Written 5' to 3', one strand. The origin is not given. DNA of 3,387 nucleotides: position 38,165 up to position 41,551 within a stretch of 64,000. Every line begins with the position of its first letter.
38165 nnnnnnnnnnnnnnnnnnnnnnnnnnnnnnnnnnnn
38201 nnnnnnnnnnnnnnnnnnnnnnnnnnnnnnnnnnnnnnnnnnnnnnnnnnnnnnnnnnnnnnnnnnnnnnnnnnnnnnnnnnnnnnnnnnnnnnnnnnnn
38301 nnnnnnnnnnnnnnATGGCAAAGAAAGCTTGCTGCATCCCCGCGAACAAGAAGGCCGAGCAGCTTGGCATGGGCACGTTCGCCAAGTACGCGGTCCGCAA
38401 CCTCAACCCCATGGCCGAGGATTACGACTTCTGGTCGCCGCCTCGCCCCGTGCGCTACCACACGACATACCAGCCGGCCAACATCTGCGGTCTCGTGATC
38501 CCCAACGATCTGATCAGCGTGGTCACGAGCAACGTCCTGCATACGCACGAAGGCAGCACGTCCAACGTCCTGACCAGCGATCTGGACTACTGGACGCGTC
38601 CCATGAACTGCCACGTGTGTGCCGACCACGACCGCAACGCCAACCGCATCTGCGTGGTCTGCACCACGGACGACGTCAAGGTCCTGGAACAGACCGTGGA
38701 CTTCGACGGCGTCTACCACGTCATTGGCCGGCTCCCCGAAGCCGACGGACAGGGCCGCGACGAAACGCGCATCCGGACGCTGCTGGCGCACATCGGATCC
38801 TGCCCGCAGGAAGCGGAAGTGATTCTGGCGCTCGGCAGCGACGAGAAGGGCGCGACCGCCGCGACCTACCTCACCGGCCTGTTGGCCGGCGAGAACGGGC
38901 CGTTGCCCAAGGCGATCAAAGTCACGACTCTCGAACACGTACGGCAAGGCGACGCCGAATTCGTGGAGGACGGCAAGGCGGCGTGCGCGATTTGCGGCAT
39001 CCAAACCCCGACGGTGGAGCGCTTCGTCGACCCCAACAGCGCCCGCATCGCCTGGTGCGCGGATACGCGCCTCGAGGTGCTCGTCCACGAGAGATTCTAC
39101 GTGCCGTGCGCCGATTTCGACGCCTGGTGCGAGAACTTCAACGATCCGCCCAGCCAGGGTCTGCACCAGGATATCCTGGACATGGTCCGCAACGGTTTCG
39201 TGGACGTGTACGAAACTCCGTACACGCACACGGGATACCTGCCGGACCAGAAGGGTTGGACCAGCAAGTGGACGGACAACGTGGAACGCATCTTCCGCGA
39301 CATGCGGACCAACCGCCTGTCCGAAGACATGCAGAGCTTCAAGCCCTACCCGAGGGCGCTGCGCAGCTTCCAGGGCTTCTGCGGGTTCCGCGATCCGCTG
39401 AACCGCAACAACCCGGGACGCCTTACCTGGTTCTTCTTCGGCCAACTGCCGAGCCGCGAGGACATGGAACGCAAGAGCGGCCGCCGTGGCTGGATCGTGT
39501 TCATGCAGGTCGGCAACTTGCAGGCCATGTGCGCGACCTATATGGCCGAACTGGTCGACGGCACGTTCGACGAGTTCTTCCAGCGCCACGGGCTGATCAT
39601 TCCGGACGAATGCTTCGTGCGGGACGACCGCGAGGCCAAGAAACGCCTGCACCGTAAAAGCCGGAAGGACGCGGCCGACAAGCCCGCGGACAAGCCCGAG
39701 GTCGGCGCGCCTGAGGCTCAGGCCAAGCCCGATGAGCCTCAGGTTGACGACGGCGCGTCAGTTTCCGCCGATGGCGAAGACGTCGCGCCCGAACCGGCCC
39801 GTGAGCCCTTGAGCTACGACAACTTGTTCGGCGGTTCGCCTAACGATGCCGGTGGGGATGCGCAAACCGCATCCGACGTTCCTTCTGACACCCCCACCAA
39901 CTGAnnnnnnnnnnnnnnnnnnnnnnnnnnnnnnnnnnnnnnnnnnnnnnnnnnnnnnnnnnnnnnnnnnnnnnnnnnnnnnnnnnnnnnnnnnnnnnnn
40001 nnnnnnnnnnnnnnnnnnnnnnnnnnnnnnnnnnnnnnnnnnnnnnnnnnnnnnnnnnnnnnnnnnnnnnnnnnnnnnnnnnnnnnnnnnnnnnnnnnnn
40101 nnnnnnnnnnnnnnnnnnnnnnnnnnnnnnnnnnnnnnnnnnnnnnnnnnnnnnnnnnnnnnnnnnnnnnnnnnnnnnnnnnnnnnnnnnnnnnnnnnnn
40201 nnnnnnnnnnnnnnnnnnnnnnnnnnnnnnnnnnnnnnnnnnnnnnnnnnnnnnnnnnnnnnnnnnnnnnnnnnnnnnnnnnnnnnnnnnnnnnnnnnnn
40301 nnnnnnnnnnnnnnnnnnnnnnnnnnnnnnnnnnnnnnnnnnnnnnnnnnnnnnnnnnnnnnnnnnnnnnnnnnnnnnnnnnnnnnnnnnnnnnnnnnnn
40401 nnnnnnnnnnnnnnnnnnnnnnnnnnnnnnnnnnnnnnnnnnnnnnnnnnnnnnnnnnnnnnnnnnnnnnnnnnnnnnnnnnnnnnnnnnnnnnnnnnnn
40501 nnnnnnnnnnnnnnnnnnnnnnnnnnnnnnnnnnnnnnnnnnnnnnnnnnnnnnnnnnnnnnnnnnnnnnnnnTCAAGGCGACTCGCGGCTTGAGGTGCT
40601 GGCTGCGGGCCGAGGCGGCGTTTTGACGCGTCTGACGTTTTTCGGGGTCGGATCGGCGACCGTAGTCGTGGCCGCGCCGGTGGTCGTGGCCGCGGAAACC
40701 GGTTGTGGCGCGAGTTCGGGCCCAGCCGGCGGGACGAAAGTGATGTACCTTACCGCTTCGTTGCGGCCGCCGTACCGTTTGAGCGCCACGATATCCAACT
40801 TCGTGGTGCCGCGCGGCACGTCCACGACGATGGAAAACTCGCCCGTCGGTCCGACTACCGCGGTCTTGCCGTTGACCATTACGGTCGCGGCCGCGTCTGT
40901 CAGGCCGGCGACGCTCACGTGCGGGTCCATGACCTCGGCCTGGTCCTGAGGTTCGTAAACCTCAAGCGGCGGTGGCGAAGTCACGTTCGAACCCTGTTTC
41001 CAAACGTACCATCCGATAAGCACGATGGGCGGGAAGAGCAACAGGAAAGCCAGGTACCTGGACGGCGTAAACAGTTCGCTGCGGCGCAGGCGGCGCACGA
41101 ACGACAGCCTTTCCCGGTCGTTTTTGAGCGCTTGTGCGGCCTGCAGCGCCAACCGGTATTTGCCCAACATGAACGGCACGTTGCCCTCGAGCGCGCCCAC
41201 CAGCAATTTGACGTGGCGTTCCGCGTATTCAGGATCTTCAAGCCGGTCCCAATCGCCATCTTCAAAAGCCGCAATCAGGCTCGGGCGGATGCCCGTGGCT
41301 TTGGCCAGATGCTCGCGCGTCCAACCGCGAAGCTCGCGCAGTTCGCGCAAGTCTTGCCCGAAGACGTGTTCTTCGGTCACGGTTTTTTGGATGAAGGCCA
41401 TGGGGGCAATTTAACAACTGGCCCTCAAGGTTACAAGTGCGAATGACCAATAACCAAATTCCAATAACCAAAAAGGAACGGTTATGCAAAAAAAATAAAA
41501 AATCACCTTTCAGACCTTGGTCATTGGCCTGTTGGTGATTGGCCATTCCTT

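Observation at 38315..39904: RecR-like Zn-finger/Toprim core in a 529-aa protein with a novel N-terminus, long C-terminal domain and acidic tail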

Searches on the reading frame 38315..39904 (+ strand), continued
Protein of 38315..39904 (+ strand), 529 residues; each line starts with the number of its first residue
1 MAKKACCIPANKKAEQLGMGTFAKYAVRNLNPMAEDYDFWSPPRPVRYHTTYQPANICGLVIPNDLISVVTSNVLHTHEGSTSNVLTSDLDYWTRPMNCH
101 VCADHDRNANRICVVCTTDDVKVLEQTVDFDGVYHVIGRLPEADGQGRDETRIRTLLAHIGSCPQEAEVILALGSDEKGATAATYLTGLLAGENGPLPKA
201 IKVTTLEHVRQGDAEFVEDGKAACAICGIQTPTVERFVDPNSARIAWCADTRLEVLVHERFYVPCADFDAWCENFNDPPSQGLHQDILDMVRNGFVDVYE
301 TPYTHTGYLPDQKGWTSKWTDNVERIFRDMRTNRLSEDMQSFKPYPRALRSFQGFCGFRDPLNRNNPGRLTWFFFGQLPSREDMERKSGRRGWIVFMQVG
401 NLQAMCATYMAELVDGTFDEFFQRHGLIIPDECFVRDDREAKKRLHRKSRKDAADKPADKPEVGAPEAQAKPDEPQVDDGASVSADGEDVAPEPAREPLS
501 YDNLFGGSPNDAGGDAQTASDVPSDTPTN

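Call 68: fold_search(model_id=the predicted structure, library=viral)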
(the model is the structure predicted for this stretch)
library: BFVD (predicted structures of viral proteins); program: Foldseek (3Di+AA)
matches with E <= 10: 666; with E <= 0.001: 0
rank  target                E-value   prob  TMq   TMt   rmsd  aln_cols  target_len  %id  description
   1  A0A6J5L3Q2            4.2e-02  0.15  0.13  0.15  19.8       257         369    9  AAA domain containing protein [uncultured Caudovirales phage]
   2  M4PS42                4.5e-02  0.47  0.15  0.32   9.2       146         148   12  (no name in the UniProt tables at hand)
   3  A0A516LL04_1          8.2e-02  0.14  0.14  0.06  20.0       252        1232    9  (no name in the UniProt tables at hand)
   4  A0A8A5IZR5            1.0e-01  0.25  0.16  0.16  18.0       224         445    8  (no name in the UniProt tables at hand)
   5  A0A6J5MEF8            1.4e-01  0.33  0.14  0.28  11.8       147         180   13  Hpt Hypoxanthine-guanine phosphoribosyltransferase [uncultured Caudovirales phage]
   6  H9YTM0                1.4e-01  0.07  0.13  0.16  20.5       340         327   10  (no name in the UniProt tables at hand)
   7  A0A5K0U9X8            1.5e-01  0.57  0.17  0.07  11.7       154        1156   16  DNA topoisomerase [Yasminevirus sp. GU-2018]
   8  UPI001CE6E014         1.5e-01  0.25  0.13  0.28  14.8       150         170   13  (no name look-up for this kind of identifier)
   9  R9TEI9                1.7e-01  0.44  0.18  0.30   9.2       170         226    8  DUF5591 domain-containing protein [Vibrio phage nt-1]
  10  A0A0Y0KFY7            1.7e-01  0.15  0.12  0.11  12.4       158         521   19  Cell division protein 48-like protein [Glossina hytrovirus (isolate Glossina pallidipes/Ethiopia/Seibersdorf/-)]
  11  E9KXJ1                1.8e-01  0.18  0.12  0.16  16.9       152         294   10  Nonstructural protein 2 (Fragment) [Eastern equine encephalitis virus]
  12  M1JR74                1.9e-01  0.21  0.12  0.05  15.3       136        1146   11  Putative non-structural polyprotein P1234 (Fragment) [Venezuelan equine encephalitis virus]
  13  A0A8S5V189            1.9e-01  0.11  0.12  0.10  15.2       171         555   13  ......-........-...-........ exonuclease RecJ [Myoviridae sp. ctJ2i1]
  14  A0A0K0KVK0            2.3e-01  0.23  0.13  0.14  10.8       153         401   14  Putative cytitidyltransferase [Prochlorococcus phage P-TIM68]
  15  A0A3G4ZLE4            2.4e-01  0.12  0.11  0.07   8.9       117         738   11  ATPase [Terrestrivirus sp.]
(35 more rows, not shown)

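Call 82: search_protein_families(library=phrogs, proteins=[window:38315-39904:+], max_evalue=0.01)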
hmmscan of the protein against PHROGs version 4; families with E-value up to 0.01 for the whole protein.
window:38315-39904:+ (529 aa): 0 families

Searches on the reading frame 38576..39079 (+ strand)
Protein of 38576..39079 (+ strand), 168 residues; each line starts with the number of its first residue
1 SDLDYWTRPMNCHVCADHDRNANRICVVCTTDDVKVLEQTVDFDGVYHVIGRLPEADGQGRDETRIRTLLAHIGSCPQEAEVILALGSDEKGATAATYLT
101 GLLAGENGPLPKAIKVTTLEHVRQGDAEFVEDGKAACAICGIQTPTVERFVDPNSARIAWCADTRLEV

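Call 50: search_solved_structures(query=A7, max_evalue=1, show_alignments=3)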
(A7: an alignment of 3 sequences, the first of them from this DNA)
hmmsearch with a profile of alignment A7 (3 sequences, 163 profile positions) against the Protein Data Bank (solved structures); distinct sequences matched with E-value up to 1: 12.
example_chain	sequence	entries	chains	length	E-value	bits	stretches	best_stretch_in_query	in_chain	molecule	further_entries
3ve5_D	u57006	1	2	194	4.5e-20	75.3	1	8-117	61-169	Recombination protein recR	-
4o6o_A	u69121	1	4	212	5.3e-20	75.1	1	8-117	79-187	Recombination protein RecR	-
3vdp_A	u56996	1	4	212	5.6e-20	75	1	8-117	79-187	Recombination protein recR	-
3vdu_A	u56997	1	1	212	5.7e-20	75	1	8-117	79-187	Recombination protein recR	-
4o6p_B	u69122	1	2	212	2.6e-18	69.6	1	8-117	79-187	Recombination protein RecR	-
2v1c_A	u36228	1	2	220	2.4e-13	53.4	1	7-114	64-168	RECOMBINATION PROTEIN RECR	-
1vdd_A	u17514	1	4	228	2.5e-13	53.3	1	7-114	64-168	Recombination protein recR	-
4jcv_A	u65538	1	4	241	3e-13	53.1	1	7-114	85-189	Recombination protein RecR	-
5zvq_A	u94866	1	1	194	2.6e-11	46.8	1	11-113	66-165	Recombination protein RecR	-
8a93_C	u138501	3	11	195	2.7e-11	46.8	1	11-113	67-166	Recombination protein RecR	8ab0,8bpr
5z2v_A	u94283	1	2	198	4.1e-11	46.2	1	11-116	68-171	Recombination protein RecR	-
8k3f_A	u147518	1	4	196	3.5e-08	36.6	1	10-114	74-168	Recombination protein RecR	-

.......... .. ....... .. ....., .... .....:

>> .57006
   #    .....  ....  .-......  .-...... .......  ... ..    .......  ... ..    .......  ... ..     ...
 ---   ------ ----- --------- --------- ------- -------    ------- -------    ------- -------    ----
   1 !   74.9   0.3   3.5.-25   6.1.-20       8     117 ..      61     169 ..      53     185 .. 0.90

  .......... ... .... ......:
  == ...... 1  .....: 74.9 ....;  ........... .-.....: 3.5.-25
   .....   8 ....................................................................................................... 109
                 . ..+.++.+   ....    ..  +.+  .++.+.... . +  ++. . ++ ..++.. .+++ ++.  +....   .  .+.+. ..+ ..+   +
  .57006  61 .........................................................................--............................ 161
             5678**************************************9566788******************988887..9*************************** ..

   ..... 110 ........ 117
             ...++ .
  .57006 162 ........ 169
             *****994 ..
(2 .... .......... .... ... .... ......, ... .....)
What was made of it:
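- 38603..39034 (+): Clade-specific insert, aa 97-240: RecR-derived module plus a new CxxC segment. The insert profile A7 matches RecR in the PDB at E=4.5e-20, covering RecR from the second zinc knuckle to '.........' (call 50).
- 38984..38995 (+): CAIC, aa 224-227: new CxxC(G) knuckle at the far end of the insert, followed by W247-C248. No counterpart in RecR beyond 'HG' (call 50).
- On RecR (TIGR00615 equivalog): PDB RecR profile match E=4.5e-20 (call 50).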

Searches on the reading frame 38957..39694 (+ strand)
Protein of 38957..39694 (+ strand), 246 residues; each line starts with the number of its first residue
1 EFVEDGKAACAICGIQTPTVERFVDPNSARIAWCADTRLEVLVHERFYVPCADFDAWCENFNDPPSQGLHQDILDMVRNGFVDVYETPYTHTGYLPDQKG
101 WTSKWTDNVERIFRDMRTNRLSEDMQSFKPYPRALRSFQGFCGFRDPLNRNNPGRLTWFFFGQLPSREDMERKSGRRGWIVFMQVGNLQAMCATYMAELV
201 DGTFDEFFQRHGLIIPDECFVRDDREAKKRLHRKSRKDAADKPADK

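Call 29: search_protein_representatives(alignment_id=A2)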
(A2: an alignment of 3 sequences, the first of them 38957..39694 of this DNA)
Query: 3 sequences, 242 profile positions. Proteins with E-value up to 0.001 (for the whole library): 14; up to 1e-10: 7; up to 1e-30: 1. The best 14 are listed.
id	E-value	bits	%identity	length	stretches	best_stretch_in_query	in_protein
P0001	3.0e-138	475.5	-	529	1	1-238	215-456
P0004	3.0e-28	115.3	-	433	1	33-241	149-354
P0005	5.3e-25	104.7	-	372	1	23-240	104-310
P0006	8.0e-21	91.0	-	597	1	28-240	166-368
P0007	1.4e-20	90.2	-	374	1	29-238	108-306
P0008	1.3e-15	73.9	-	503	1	31-236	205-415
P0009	6.6e-11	58.5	-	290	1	36-218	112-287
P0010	1.2e-07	47.9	-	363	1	33-223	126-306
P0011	4.7e-07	45.9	-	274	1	66-216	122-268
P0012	4.9e-07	45.9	-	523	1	63-239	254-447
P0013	9.4e-07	44.9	-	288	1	64-237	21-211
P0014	6.7e-06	42.2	-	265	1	32-217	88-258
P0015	2.2e-04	37.2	-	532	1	166-240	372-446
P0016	7.0e-04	35.5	-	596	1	30-241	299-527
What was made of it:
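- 39035..39628 (+): Scaffold C-domain, aa 241-438 (GLH.D.L, R.F.GF.G, FFGQ, RGWIVF, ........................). The exhaustive HMM search found 14 proteins in 1.84e9 (call 29).
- The C-domain profile finds only 14 proteins in 1.84e9 (call 29).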

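Call 31: search_protein_families(library=pfam, proteins=[P0004, P0005, P0006, P0007, P0008, P0009, P0010, P0012, P0015, P0016], max_evalue=0.01)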
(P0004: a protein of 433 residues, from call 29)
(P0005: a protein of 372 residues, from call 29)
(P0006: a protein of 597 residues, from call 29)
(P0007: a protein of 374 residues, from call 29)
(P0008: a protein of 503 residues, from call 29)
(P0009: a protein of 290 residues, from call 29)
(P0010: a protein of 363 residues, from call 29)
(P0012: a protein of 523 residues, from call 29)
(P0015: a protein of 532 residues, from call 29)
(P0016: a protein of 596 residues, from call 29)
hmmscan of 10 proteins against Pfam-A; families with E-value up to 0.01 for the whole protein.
P0004 (433 aa): 0 families

P0005 (372 aa): 0 families

P0006 (597 aa): 0 families

P0007 (374 aa): 0 families

P0008 (503 aa): 0 families

P0009 (290 aa): 0 families

P0010 (363 aa): 0 families

P0012 (523 aa): 0 families

P0015 (532 aa): 0 families

P0016 (596 aa): 0 families

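Call 34: list_cluster_members(proteins=[P0004, P0005, P0006, P0007, P0008, P0009, P0010, P0012, P0015, P0016])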
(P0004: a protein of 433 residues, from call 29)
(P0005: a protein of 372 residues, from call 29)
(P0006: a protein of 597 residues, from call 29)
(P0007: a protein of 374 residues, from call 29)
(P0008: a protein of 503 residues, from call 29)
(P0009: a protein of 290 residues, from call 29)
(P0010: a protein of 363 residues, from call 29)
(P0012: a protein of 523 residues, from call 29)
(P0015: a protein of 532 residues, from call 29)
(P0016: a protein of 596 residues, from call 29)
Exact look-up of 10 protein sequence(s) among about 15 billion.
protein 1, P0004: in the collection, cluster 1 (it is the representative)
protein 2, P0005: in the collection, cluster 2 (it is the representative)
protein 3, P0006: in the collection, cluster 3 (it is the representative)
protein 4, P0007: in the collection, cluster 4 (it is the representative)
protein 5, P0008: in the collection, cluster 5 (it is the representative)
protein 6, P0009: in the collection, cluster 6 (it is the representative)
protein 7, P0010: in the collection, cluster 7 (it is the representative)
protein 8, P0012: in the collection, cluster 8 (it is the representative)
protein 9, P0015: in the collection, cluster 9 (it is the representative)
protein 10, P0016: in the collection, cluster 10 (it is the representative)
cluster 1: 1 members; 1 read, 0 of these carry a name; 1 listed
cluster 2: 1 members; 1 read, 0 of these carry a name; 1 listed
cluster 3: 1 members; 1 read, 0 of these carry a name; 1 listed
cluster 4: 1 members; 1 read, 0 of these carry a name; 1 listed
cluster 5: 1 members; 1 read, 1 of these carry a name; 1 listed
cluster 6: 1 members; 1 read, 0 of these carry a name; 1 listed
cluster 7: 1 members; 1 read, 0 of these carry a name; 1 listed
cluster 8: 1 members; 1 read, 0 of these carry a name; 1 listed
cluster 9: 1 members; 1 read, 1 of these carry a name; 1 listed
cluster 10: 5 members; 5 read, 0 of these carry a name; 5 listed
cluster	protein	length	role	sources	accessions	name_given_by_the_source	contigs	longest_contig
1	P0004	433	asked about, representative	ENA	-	-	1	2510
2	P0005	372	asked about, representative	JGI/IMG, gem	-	-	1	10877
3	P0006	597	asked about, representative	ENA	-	-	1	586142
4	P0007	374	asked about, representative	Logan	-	-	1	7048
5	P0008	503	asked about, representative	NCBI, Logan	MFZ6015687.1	MAG: hypothetical protein ACOYUZ_05030 [Patescibacteria group bacterium]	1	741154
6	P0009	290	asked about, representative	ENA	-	-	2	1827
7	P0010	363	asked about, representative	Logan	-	-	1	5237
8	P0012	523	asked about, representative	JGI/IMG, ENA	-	-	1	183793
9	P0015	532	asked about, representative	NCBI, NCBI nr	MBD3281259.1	hypothetical protein GF391_00750 [Candidatus Uhrbacteria bacterium] | hypothetical protein [Candidatus Uhrbacteria bacterium]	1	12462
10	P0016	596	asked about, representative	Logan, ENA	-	-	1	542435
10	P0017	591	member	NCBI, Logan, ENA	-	-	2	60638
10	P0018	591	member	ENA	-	-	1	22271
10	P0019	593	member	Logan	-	-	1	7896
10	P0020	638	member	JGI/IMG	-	-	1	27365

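Call 40: find_encoding_contigs(protein=P0016, flank=10000, max_places=3)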
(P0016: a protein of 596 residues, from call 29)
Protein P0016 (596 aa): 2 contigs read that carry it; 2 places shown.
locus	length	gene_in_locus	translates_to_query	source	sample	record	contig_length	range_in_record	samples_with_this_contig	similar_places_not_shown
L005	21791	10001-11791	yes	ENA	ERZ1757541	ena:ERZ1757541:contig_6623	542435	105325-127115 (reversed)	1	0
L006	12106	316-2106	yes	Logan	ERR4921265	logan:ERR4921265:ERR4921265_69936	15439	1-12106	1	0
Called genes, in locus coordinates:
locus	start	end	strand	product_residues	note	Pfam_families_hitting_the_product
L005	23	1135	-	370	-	-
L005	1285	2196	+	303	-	-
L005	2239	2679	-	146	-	-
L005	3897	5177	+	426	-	PF01610:DDE_Tnp_ISL3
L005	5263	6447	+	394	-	-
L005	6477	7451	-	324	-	-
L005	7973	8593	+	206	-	PF01036:Bac_rhodopsin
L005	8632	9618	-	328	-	PF13936:HTH_38 (weak), PF00665:rve (weak)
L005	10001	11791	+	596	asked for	-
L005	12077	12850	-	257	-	PF13413:HTH_25, PF09136:Glucodextran_B (weak)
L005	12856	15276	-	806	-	PF13491:FtsK_4TM, PF17854:FtsK_alpha, PF01580:FtsK_SpoIIIE, PF09397:FtsK_gamma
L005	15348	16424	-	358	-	PF00154:RecA_N, PF08423:Rad51 (weak), PF06745:ATPase (faint), PF01637:ATPase_2 (weak), PF02283:CobU (faint), PF21096:RecA_C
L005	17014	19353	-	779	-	PF01551:Peptidase_M23 (faint)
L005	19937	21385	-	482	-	PF03772:Competence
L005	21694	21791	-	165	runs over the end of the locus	-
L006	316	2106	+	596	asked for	-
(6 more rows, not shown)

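Call 41: find_related_loci(query=P0005, collection=metagenome_contigs, flank=10000)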
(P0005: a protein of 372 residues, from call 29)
Query P0005 (372 aa) in metagenome_contigs; peptide patterns used: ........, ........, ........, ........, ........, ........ (x = any residue, [..] = any of these).
49 stretches matched a pattern; 1 encode a relative of the query (tblastn E <= 1e-3); 1 distinct loci.
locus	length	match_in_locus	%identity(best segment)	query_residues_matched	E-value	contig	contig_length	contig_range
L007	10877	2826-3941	100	1-372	0e+0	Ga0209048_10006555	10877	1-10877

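Call 43: search_protein_families(library=pfam, proteins=[L007:4646-5353:-, L007:5657-7912:-, L007:7919-8974:-, L007:9675-10820:-, L007:260-859:+, L007:143-865:-, L007:1956-2354:-], max_evalue=0.001)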
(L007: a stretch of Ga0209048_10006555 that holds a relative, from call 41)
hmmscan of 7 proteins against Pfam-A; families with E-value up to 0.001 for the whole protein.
L007:4646-5353:- (235 aa): 5 families
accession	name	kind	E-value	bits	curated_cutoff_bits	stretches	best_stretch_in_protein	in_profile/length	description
PF13413.12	HTH_25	-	2e-09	37.6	24.6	1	18-70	2-54/62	Helix-turn-helix domain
PF09136.16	Glucodextran_B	-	2.2e-08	34.4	27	1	144-221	1-80/83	Glucodextranase, domain B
PF01381.28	HTH_3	-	1.2e-06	28.9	23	1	20-48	3-31/55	Helix-turn-helix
PF12844.13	HTH_19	-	3.8e-05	24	30.2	1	18-55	4-40/64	Helix-turn-helix domain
PF13560.12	HTH_31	-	4.2e-05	24.2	27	1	14-48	2-36/64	Helix-turn-helix domain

L007:5657-7912:- (751 aa): 6 families
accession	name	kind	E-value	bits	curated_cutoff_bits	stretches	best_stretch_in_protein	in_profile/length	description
PF01580.24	FtsK_SpoIIIE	-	4.4e-61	206.6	24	1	368-554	2-221/221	FtsK/SpoIIIE family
PF17854.6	FtsK_alpha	-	4.9e-28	97.7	22.9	1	267-360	5-101/101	FtsK alpha domain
PF09397.16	FtsK_gamma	-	2.8e-23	81.8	30.6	1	660-719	2-61/63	Ftsk gamma domain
PF13491.11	FtsK_4TM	-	3.4e-09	37.1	23.1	1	42-169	46-170/171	4TM region of DNA translocase FtsK/SpoIIIE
PF12846.13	AAA_10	-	0.00011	21.9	27.5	1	402-446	19-59/362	AAA-like domain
PF01935.23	DUF87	-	0.00015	22.4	23.2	1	405-524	24-106/220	Helicase HerA, central domain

L007:7919-8974:- (351 aa): 1 family
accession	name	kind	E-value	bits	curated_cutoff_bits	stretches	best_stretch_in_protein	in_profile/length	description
PF00078.32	RVT_1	-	1.7e-19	70.8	29.6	1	71-237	8-167/205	Reverse transcriptase (RNA-dependent DNA polymerase)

L007:9675-10820:- (381 aa): 0 families

L007:260-859:+ (199 aa): 0 families

L007:143-865:- (240 aa): 0 families

L007:1956-2354:- (132 aa): 0 families
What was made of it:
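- The adjacency to recA is part of a long syntenic block that insert-less relatives share (calls 40, 43), so it says nothing specific about the insert.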

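Call 51: search_protein_families(library=padloc, proteins=[P0005, P0016], max_evalue=1)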
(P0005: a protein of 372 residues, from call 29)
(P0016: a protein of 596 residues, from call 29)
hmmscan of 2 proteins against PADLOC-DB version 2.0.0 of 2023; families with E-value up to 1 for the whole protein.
P0005 (372 aa): 0 families

P0016 (596 aa): 0 families

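Call 82: search_protein_families(library=phrogs, proteins=[P0005, P0016], max_evalue=0.01)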
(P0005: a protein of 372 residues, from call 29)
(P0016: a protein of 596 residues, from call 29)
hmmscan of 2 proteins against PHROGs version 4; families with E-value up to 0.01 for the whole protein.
P0005 (372 aa): 0 families

P0016 (596 aa): 0 families

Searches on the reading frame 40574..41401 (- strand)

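Call 9: search_protein_families(library=pfam, proteins=[window:40574-41401:-], max_evalue=0.001)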
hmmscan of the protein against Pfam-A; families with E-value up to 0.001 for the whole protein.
window:40574-41401:- (275 aa): 5 families
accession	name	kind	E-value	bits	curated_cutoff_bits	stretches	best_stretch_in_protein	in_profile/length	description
PF13413.12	HTH_25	-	1.5e-10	41.2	24.6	1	18-65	2-49/62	Helix-turn-helix domain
PF13560.12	HTH_31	-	4.9e-07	30.4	27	1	14-54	2-42/64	Helix-turn-helix domain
PF09136.16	Glucodextran_B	-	5.6e-07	29.8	27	1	144-216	1-75/83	Glucodextranase, domain B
PF12844.13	HTH_19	-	3.7e-06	27.2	30.2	1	15-49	1-35/64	Helix-turn-helix domain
PF01381.28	HTH_3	-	4.6e-05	23.8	23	1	18-47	1-30/55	Helix-turn-helix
